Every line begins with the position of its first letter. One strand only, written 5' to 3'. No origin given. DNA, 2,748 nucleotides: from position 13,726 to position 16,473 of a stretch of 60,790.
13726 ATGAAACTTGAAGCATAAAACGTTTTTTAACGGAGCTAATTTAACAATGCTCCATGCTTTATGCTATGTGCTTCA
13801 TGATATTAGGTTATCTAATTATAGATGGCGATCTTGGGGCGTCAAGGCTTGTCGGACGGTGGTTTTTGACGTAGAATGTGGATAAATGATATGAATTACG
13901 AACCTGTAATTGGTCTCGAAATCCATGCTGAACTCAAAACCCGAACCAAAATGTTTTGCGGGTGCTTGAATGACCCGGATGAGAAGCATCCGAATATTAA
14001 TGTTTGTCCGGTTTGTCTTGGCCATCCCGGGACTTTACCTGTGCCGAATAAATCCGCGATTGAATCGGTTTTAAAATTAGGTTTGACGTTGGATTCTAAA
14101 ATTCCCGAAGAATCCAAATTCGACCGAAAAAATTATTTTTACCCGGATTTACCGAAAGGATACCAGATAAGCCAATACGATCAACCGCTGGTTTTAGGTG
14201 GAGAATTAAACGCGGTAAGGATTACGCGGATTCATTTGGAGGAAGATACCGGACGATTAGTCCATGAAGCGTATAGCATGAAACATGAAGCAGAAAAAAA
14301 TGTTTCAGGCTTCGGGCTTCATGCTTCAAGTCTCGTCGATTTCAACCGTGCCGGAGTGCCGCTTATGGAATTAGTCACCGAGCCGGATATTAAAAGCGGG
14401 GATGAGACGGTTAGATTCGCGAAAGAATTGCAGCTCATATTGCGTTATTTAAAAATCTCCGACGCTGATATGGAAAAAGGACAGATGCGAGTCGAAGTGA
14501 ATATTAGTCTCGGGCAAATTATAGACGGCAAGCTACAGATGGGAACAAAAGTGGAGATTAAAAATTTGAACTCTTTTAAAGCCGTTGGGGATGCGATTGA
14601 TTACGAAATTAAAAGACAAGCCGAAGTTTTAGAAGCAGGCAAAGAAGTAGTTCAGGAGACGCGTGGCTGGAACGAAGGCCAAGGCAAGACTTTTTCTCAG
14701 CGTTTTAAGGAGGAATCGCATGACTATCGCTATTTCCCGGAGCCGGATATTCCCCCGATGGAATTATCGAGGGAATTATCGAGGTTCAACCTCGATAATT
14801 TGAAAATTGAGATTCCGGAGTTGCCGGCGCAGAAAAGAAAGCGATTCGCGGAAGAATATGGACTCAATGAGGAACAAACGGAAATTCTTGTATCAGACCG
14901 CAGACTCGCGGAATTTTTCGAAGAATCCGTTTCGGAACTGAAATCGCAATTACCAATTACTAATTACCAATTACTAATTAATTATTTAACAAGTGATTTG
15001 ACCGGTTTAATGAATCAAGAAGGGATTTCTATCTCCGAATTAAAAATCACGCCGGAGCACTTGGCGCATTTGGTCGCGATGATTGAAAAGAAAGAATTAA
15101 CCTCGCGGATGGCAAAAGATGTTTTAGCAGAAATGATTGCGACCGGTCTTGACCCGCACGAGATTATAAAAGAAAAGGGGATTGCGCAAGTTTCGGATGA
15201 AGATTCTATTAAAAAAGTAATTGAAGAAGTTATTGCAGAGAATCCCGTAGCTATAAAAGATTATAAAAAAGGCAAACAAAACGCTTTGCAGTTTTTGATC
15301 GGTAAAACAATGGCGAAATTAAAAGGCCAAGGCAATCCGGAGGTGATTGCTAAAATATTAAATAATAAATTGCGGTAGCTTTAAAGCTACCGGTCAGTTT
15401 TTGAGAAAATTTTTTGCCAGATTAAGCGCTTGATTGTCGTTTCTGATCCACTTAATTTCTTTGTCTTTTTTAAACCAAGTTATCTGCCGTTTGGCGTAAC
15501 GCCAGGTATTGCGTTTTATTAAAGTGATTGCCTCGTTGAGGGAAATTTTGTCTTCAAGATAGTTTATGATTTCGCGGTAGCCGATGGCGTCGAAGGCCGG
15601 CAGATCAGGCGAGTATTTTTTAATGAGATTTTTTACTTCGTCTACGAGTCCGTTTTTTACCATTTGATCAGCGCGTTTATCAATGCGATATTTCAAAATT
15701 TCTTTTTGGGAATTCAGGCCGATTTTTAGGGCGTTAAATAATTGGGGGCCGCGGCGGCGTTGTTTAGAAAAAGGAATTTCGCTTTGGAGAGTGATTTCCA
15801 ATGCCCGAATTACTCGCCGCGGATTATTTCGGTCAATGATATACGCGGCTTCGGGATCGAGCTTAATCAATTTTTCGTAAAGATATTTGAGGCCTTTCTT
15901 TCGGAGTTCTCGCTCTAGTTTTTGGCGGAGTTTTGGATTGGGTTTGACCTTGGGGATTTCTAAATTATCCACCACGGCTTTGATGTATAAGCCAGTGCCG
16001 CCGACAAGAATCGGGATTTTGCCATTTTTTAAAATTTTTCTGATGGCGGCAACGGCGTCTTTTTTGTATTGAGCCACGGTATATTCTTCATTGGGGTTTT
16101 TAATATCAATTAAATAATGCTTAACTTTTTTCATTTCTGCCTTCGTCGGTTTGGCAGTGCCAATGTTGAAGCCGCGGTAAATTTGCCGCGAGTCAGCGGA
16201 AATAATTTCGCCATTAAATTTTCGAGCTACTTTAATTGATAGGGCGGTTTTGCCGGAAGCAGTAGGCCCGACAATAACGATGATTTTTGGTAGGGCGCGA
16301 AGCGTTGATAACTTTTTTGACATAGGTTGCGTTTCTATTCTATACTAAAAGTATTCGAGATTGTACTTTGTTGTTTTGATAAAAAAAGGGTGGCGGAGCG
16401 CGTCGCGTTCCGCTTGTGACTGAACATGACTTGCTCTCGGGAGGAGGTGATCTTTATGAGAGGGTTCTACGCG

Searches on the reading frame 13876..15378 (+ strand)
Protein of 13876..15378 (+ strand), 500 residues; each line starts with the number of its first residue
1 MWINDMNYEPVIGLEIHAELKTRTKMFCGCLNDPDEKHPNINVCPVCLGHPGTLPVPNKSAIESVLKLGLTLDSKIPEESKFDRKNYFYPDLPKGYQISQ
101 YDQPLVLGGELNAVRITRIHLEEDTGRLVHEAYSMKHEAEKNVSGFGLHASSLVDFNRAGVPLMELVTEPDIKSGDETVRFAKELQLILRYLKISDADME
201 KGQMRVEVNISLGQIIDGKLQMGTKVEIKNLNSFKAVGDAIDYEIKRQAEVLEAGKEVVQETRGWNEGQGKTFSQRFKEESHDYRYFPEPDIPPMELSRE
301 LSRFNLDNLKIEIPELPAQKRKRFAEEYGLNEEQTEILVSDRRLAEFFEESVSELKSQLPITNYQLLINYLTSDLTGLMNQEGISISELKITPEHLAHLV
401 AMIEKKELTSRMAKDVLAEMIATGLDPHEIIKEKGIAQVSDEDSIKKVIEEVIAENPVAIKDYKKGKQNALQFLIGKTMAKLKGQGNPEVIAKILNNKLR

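Call 40: search_protein_families(library=pfam, max_evalue=0.00001, proteins=[window:13876-15378:+])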
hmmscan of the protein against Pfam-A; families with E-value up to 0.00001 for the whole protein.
window:13876-15378:+ (500 aa): 2 families
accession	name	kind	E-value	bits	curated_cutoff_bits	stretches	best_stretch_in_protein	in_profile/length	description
PF02934.20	GatB_N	-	1.9e-107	359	23.4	1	11-301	2-275/277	GatB/GatE catalytic domain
PF02637.23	GatB_Yqey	-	6.9e-44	149.7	27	1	347-499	2-148/148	GatB domain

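Call 79: search_protein_families(library=phrogs, max_evalue=0.01, proteins=[P0005])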
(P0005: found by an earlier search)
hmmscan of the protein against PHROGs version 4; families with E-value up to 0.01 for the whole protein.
P0005 (69 aa): 0 families

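Call 81: search_protein_families(library=padloc, max_evalue=0.01, proteins=[P0005])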
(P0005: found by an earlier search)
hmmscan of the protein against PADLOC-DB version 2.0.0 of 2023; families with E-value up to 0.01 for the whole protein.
P0005 (69 aa): 1 family
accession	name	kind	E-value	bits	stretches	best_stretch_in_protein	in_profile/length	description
PDLC04850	PDC-S05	-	0.0085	14.4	1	12-56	33-76/86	-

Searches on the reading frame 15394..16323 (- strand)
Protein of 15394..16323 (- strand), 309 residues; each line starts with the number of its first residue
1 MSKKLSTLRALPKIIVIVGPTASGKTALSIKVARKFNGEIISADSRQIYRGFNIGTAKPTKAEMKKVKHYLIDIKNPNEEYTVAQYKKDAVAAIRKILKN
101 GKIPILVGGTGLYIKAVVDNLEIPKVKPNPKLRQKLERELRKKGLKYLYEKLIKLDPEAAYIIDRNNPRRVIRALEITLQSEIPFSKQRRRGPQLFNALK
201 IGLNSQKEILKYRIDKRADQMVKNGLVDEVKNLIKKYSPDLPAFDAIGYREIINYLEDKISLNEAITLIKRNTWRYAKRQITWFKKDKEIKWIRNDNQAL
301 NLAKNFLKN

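Call 10: find_encoding_contigs(protein=window:15394-16323:-, flank=6000, max_places=10)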
Protein window:15394-16323:- (309 aa): no gene with exactly this product is on record in the collection.

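Call 17: find_related_loci(query=window:15394-16323:-, collection=genome_contigs, flank=6000)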
Query window:15394-16323:- (309 aa) in genome_contigs; peptide patterns used: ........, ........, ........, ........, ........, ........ (x = any residue, [..] = any of these).
411 stretches matched a pattern; 259 encode a relative of the query (tblastn E <= 1e-3); the best 80 are kept; 80 distinct loci.
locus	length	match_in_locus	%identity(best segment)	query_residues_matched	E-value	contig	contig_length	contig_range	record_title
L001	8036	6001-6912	69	1-307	3e-142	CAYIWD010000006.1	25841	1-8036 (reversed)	MAG TPA_asm: uncultured Candidatus Saccharibacteria bacterium isolate ERP119705_co3_600 genome assembly, contig: NODE_21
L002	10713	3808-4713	70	8-309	7e-139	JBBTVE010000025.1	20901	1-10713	MAG: Patescibacteria group bacterium isolate H52-bin098_1 H52_bin098_1_000000000025, whole genome shotgun sequence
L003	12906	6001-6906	70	8-309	3e-130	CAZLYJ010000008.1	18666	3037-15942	MAG TPA_asm: uncultured Candidatus Saccharibacteria bacterium isolate SRP050083_co3_77 genome assembly, contig: NODE_220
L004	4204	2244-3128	68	11-309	2e-131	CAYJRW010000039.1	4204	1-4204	MAG TPA_asm: uncultured Candidatus Saccharibacteria bacterium isolate ERP125453_co1_241 genome assembly, contig: NODE_29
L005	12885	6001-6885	65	14-308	1e-125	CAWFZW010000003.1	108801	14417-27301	MAG: Candidatus Nealsonbacteria bacterium isolate MFD04408.bin.2.132 genome assembly, contig: contig_51656, whole genome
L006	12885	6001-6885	64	11-307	7e-125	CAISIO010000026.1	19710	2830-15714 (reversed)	MAG: Candidatus Staskawiczbacteria bacterium isolate MJ-time_bin-6037 genome assembly, contig: bin-6037:26/45, whole gen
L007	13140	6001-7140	56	6-309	1e-124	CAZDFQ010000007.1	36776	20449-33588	MAG TPA_asm: uncultured Candidatus Saccharibacteria bacterium isolate SRP093762_co1_25 genome assembly, contig: NODE_694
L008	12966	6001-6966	59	11-309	3e-121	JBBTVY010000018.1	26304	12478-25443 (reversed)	MAG: Patescibacteria group bacterium isolate H43-bin079_1 H43_bin079_1_000000000018, whole genome shotgun sequence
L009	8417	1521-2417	61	11-308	2e-120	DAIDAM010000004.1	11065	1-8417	MAG TPA_asm: bacterium isolate clean1841 k141_130622, whole genome shotgun sequence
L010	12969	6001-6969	60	12-307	2e-119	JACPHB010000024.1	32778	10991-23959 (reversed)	MAG: Parcubacteria group bacterium isolate NC_groundwater_403_Ag_B-0.1um_39_20 GD18-4_B1_scaffold_2098744, whole genome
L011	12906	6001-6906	57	13-308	2e-106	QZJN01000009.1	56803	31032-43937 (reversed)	MAG: Candidatus Parcubacteria bacterium isolate SURF_38 contig-100_704_length_56803_read_count_750162, whole genome shot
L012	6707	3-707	61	73-307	4e-92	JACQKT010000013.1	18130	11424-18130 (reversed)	MAG: Candidatus Liptonbacteria bacterium isolate NC_groundwater_1184_Ag_S-0.1um_47_66 S_p1_S3_coassembly_k141_672753, wh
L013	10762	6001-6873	51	11-308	6e-92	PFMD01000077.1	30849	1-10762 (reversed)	MAG: Candidatus Kerfeldbacteria bacterium CG_4_10_14_0_8_um_filter_42_10 CG_4_10_14_0.8_um_filter_scaffold_601_c, whole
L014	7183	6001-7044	45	12-307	1e-91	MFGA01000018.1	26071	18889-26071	MAG: Candidatus Falkowbacteria bacterium RIFOXYA2_FULL_38_12 rifoxya2_full_scaffold_662, whole genome shotgun sequence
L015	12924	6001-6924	50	8-309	7e-91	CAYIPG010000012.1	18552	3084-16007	MAG TPA_asm: uncultured Candidatus Saccharibacteria bacterium isolate ERP119705_co3_289 genome assembly, contig: NODE_34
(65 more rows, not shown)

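Call 33: find_related_loci(query=window:15394-16323:-, collection=metagenome_contigs, flank=3500)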
Query window:15394-16323:- (309 aa) in metagenome_contigs; peptide patterns used: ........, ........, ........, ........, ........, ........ (x = any residue, [..] = any of these).
600 stretches matched a pattern (row limit reached: there are more); 418 encode a relative of the query (tblastn E <= 1e-3); the best 80 are kept; 80 distinct loci.
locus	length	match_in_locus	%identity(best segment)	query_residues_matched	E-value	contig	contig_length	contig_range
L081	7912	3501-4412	69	1-307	2e-142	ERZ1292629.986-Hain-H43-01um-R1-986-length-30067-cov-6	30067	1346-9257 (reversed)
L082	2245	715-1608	70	12-309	1e-151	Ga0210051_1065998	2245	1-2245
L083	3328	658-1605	65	5-308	6e-136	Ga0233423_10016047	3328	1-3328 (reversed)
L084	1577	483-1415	64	11-307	1e-142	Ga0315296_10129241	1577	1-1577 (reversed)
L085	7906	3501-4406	70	8-309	9e-130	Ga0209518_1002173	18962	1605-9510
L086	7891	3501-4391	65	11-307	1e-127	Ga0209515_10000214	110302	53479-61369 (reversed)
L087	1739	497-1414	62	2-307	1e-136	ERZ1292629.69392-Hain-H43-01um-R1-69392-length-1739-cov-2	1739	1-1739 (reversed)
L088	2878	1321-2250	65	8-307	6e-132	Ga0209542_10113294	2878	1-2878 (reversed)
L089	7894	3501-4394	69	12-309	8e-126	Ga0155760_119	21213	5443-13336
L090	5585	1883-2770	67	12-307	1e-125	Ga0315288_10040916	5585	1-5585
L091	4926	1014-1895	63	13-306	6e-125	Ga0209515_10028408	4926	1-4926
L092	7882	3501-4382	61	13-308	6e-122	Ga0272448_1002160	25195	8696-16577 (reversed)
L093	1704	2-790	68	45-307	3e-129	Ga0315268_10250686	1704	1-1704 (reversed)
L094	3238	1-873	62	19-309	2e-123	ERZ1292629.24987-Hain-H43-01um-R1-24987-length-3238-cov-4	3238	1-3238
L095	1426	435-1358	59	11-307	2e-129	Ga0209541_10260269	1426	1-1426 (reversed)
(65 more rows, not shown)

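Call 40: search_protein_families(library=pfam, max_evalue=0.00001, proteins=[window:15394-16323:-])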
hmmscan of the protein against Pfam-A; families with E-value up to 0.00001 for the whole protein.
window:15394-16323:- (309 aa): 2 families
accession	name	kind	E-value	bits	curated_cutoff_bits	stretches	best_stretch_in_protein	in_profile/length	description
PF01715.23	IPPT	-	7.9e-89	297.9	23.6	1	47-287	1-243/243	IPP transferase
PF01745.22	IPT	-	2.1e-12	47.4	20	1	13-109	2-98/233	Isopentenyl transferase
